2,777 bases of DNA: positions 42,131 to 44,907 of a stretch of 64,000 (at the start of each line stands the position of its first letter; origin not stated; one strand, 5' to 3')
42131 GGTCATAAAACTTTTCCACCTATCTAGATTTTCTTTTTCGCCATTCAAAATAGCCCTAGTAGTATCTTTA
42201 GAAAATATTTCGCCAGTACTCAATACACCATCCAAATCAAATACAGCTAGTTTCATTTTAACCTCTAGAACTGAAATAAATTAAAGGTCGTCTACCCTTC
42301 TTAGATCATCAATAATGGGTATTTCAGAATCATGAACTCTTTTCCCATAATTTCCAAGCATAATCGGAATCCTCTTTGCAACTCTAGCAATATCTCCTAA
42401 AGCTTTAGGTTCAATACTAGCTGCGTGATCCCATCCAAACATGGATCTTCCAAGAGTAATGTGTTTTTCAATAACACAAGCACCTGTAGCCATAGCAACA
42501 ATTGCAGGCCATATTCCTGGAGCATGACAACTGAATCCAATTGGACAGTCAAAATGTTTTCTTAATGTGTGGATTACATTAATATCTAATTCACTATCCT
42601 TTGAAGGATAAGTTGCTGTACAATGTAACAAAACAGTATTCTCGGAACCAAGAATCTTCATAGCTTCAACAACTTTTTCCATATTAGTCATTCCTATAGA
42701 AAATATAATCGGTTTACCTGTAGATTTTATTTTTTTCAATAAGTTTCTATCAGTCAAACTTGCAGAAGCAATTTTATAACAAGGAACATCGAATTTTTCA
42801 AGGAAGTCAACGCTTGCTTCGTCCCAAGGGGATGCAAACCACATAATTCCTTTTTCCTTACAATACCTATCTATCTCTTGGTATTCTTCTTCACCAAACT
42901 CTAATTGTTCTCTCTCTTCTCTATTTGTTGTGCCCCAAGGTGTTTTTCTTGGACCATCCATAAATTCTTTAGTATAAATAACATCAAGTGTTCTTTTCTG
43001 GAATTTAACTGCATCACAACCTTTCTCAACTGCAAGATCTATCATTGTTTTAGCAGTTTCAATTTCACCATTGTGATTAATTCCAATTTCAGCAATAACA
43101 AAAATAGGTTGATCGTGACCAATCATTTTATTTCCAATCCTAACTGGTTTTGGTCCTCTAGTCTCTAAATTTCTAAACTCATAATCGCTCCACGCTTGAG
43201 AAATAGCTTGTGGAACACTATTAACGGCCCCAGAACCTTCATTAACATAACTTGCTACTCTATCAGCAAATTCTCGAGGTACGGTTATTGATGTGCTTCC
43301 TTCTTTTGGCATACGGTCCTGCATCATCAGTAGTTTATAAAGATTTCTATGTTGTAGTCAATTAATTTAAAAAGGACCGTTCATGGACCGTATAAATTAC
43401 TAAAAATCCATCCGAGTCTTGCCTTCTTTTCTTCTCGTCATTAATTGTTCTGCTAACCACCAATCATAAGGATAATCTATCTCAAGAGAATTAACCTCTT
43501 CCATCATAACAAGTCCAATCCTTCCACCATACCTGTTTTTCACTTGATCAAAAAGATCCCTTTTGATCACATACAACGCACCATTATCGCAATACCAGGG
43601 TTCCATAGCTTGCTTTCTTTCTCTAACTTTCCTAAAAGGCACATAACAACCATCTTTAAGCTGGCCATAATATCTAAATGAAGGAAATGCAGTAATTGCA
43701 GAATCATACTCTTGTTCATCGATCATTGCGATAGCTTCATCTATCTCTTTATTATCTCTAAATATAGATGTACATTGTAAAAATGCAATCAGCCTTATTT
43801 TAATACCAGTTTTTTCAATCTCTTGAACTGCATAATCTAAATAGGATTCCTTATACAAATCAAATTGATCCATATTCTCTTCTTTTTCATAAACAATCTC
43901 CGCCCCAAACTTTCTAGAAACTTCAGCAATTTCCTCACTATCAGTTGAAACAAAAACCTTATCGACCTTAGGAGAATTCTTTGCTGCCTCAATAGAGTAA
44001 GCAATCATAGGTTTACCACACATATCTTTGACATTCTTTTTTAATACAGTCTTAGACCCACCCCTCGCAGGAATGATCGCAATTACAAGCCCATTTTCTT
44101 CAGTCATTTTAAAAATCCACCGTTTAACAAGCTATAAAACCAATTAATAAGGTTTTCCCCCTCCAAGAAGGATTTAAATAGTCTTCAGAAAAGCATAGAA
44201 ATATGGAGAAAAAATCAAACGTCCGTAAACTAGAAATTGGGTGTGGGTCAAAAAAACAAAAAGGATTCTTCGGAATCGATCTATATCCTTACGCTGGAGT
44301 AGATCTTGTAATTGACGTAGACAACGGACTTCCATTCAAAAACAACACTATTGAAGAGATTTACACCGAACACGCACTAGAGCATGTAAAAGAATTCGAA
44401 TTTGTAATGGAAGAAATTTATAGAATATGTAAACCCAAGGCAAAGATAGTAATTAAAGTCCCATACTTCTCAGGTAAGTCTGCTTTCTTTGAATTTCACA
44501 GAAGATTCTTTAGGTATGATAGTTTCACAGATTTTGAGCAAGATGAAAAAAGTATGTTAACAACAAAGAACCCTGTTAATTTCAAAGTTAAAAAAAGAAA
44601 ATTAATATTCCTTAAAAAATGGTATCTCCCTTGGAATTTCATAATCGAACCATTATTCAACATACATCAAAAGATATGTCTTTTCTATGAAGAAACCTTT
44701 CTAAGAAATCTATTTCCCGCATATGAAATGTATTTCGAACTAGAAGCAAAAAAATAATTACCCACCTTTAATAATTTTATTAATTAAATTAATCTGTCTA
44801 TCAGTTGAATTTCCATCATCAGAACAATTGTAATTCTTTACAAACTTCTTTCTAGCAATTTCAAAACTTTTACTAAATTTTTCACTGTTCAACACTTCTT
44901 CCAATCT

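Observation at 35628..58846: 23-kb protein-glycosylation island: AglB + AglH-like GPT + flippase + ≥6 GTs + 5 methyltransferases + complete sialic-acid-like (NeuABC) pathway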

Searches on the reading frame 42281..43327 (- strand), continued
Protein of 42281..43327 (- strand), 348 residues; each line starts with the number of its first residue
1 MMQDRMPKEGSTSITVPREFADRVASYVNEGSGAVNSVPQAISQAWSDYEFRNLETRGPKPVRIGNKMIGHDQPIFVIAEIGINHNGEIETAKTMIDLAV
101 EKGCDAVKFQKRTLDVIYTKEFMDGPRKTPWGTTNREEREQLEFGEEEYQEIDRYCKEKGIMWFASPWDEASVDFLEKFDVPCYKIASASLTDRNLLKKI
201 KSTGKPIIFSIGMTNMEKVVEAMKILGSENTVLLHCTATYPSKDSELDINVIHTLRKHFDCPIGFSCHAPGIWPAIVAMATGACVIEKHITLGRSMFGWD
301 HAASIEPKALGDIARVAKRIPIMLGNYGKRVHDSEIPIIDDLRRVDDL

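Call 43: search_solved_structures(query=L087:2332-3468:+, max_evalue=0.001, show_alignments=5)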
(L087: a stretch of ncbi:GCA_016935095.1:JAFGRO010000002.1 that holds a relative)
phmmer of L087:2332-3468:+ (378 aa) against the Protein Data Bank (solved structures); distinct sequences matched with E-value up to 0.001: 8.
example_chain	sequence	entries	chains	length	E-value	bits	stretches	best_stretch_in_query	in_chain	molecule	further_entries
1vli_A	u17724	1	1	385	3e-58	201.2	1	6-375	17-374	Spore coat polysaccharide biosynthesis protein spsE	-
1xuu_A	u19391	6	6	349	3e-53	184.8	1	3-263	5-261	polysialic acid capsule biosynthesis protein SiaC | N-acetylneuraminate synthase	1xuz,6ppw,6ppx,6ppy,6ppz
4ipj_A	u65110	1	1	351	8.3e-53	183.3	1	3-263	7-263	Polysialic acid capsule biosynthesis protein SiaC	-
4ipi_A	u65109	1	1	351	2e-52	182.1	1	3-263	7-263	Polysialic acid capsule biosynthesis protein SiaC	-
2wqp_A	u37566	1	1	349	5.9e-52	180.5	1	3-263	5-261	POLYSIALIC ACID CAPSULE BIOSYNTHESIS PROTEIN SIAC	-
6ncs_A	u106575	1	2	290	1.2e-47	166.3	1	2-277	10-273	N-acetylneuraminic acid (Sialic acid) synthetase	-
8h2c_A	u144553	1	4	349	1.1e-45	160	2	2-262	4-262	Pseudaminic acid synthase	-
3g8r_A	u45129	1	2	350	3.1e-17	66.3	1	17-261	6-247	Probable spore coat polysaccharide biosynthesis protein E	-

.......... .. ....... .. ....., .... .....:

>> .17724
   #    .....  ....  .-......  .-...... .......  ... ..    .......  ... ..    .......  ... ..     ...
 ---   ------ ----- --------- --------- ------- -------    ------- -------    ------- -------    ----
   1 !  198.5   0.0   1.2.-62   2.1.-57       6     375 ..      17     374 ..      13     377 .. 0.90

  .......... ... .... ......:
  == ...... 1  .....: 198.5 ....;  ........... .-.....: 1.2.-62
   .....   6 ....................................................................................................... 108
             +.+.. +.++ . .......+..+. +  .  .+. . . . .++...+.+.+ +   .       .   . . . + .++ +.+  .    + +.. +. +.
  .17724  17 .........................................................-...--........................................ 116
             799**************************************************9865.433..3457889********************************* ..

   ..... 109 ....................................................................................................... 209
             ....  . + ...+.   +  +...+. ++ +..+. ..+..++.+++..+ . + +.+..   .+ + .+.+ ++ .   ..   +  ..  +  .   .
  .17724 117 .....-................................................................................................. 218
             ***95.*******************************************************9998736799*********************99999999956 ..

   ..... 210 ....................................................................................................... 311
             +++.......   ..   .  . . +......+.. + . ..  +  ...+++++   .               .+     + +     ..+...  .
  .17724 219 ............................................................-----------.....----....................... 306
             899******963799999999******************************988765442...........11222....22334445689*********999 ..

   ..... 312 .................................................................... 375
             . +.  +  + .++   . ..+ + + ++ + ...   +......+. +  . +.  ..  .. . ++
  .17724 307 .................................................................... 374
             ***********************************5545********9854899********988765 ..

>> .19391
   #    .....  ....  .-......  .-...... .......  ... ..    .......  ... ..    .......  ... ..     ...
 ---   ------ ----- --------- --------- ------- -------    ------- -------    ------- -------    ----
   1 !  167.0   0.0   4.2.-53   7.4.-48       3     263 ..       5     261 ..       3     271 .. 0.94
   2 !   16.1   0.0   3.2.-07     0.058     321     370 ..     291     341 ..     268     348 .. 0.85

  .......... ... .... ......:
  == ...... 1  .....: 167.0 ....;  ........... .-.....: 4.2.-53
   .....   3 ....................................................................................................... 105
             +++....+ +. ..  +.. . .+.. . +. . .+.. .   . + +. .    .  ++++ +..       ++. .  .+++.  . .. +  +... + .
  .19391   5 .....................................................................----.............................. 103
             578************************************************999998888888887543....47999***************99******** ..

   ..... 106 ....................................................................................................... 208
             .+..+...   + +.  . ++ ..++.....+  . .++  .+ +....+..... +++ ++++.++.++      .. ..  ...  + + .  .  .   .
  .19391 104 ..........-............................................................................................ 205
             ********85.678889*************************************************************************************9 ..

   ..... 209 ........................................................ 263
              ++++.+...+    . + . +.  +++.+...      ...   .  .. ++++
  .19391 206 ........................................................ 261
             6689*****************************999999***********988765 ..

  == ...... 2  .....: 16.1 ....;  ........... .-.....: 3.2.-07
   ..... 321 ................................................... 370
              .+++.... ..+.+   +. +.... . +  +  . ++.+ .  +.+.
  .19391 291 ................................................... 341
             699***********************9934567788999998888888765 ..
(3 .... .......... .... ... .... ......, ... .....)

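Call 61: predict_structure(alignment_id=A1)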
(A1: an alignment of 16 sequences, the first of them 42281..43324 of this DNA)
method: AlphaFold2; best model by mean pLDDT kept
length: 347 residues; sequences in the alignment: 16
mean_pLDDT: 84.2   pTM: 0.76
mean pLDDT of the five models: 84.2, 81.4, 80.4, 78.2, 77.7
residues with pLDDT >= 90: 143; 70-90: 150; 50-70: 47; < 50: 7
segments of 3 or more residues with pLDDT < 50: 1-3
pLDDT, mean of each block of 10 residues (from residue 1): 54 78 83 75 74 72 93 92 72 94 94 88 77 82 91 96 94 93 91 95 95 88 93 82 83 89 89 92 91 61 85 90 75 80 60
secondary structure, 60 per line:
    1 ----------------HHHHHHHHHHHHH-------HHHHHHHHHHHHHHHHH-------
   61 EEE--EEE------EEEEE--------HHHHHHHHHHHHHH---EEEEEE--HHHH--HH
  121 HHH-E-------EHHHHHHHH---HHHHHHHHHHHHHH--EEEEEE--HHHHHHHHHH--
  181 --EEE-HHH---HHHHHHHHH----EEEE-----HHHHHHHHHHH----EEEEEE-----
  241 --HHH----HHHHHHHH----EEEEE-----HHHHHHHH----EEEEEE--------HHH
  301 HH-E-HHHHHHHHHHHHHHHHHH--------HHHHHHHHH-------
elements in order: H17-29 H37-53 E61-63 E66-68 E75-79 H88-101 E105-110 H113-116 H119-123 H134-141 H145-158 E161-166 H169-178 E183-185 H193-201 E206-209 H215-225 E230-235 H250-257 E262-266 H272-279 E284-289 H298-302 H306-323 H332-340

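Call 66: find_encoding_contigs(protein=window:42281-43312:-, flank=2000, max_places=2)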
Protein window:42281-43312:- (343 aa): 1 contig read that carries it; 1 place shown.
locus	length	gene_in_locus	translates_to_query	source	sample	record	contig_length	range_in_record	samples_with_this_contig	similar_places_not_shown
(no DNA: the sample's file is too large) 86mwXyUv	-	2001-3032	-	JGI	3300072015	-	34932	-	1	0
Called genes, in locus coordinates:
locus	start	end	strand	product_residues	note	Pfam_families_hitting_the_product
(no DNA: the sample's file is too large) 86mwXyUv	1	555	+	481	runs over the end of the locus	PF02350:Epimerase_2, PF04464:Glyphos_transf, PF13692:Glyco_trans_1_4 (weak)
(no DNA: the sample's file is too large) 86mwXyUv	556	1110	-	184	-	PF13489:Methyltransf_23 (weak), PF08241:Methyltransf_11 (weak)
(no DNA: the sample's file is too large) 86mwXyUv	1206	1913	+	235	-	PF02348:CTP_transf_3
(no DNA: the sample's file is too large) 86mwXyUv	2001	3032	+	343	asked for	PF03102:NeuB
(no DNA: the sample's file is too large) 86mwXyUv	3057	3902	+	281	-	PF08282:Hydrolase_3 (faint), PF05116:S6PP (weak)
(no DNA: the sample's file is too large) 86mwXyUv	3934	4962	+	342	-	PF20706:GT4-conflict (weak), PF00534:Glycos_transf_1, PF13692:Glyco_trans_1_4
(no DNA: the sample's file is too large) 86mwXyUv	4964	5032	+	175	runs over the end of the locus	-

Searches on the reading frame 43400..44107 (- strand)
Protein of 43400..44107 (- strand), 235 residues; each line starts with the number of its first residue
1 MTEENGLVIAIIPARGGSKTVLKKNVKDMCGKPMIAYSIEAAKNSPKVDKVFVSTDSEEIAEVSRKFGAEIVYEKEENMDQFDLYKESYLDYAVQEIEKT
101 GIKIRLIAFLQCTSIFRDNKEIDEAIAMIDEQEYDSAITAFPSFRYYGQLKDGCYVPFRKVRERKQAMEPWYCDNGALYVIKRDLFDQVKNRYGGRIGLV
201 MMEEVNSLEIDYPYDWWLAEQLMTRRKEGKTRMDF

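Call 3: search_protein_families(library=pfam, proteins=[window:43400-44107:-], max_evalue=0.001)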
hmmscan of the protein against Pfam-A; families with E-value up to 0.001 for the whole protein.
window:43400-44107:- (235 aa): 2 families
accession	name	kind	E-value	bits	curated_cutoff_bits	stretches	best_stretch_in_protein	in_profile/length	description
PF02348.25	CTP_transf_3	-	3.3e-23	83.1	22.6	1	9-137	1-123/217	Cytidylyltransferase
PF12804.13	NTP_transf_3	-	0.0005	20.7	27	1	24-77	16-68/160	MobA-like NTP transferase domain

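Call 6: search_protein_families(library=ncbifam, proteins=[window:43400-44107:-], max_evalue=0.01)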
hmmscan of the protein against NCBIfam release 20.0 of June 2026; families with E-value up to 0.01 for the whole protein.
window:43400-44107:- (235 aa): 8 families
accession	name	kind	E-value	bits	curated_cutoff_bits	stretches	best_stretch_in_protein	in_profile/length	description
TIGR03584.1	PseF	equivalog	1.2e-37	129.7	205.7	1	9-222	1-219/222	pseudaminic acid cytidylyltransferase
NF003950.0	PRK05450.1-3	subfamily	2.5e-14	53.2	234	1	8-89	3-84/248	3-deoxy-manno-octulosonate cytidylyltransferase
NF003952.0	PRK05450.1-5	subfamily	2.7e-14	52.9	193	1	8-132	3-119/250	3-deoxy-manno-octulosonate cytidylyltransferase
NF009905.0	PRK13368.1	subfamily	1.3e-12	47.6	255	1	8-79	3-74/243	3-deoxy-manno-octulosonate cytidylyltransferase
TIGR00466.1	kdsB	equivalog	1.2e-11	44.5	155.2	1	9-76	4-70/241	3-deoxy-manno-octulosonate cytidylyltransferase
NF003948.0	PRK05450.1-1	equivalog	7e-11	41.8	281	1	8-137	6-128/248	3-deoxy-manno-octulosonate cytidylyltransferase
TIGR00453.1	ispD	equivalog_domain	5.6e-05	22.7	181.3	1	10-68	2-63/219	2-C-methyl-D-erythritol 4-phosphate cytidylyltransferase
NF010939.0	PRK14359.1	equivalog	0.0063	15.1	592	1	16-72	12-70/430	bifunctional UDP-N-acetylglucosamine diphosphorylase/glucosamine-1-phosphate N-acetyltransferase GlmU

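Call 34: search_solved_structures(query=window:43400-44107:-, max_evalue=0.001)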
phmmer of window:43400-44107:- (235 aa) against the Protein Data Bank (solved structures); distinct sequences matched with E-value up to 0.001: 15.
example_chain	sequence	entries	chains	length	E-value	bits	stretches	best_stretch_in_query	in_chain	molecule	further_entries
9t4z_A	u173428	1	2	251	1.5e-20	77.3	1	8-221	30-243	PpNeuA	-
1qwj_A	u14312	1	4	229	3.8e-20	76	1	9-225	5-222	cytidine monophospho-N-acetylneuraminic acid synthetase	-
6ifd_A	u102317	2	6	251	8.3e-20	74.9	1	8-221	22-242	CMP-N-acetylneuraminate Synthetase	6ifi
9ftb_A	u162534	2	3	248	2e-17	67.1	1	7-226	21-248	NeuA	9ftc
1eyr_A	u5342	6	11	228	5.8e-17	65.6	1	9-226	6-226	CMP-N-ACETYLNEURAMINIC ACID SYNTHETASE | N-acylneuraminate cytidylyltransferase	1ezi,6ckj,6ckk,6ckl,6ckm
3duv_A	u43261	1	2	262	3.9e-07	33.5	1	10-73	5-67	3-deoxy-manno-octulosonate cytidylyltransferase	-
1vh3_A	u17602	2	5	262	3.9e-07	33.5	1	10-73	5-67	3-deoxy-manno-octulosonate cytidylyltransferase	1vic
8ees_A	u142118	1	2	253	4e-06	30.1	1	9-77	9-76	3-deoxy-manno-octulosonate cytidylyltransferase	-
3k8d_A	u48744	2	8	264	1.6e-05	28.1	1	9-77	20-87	3-deoxy-manno-octulosonate cytidylyltransferase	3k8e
1vh1_A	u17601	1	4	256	1.8e-05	28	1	9-77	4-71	3-deoxy-manno-octulosonate cytidylyltransferase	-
1gq9_A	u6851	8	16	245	2.5e-05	27.6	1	9-79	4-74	3-DEOXY-MANNO-OCTULOSONATE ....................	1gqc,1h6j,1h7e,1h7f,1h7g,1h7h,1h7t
3jtj_A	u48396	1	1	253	5.5e-05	26.4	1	8-79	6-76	3-deoxy-manno-octulosonate cytidylyltransferase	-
3tqd_A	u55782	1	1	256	8.6e-05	25.8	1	10-78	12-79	3-deoxy-manno-octulosonate cytidylyltransferase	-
4xwi_A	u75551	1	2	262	0.00021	24.5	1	10-83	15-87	3-deoxy-manno-octulosonate cytidylyltransferase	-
2y6p_A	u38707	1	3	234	0.00062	23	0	10-65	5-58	3-DEOXY-MANNO-OCTULOSONATE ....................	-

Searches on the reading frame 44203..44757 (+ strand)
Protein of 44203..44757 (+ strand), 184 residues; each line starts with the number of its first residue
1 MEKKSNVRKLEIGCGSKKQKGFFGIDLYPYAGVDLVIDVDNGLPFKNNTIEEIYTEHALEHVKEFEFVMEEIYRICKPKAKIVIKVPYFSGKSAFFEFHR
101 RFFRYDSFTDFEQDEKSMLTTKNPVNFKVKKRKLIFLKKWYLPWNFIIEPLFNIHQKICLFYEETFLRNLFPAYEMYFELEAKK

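Call 4: search_protein_families(library=pfam, proteins=[window:44203-44757:+], max_evalue=0.001)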
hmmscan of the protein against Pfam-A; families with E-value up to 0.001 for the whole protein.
window:44203-44757:+ (184 aa): 2 families
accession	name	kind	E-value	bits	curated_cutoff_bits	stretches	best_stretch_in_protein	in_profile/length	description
PF08241.18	Methyltransf_11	-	1.9e-06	28.9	21.2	1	37-84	49-95/95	Methyltransferase domain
PF13489.12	Methyltransf_23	-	2.8e-05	24.4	27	1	5-112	22-124/164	Methyltransferase domain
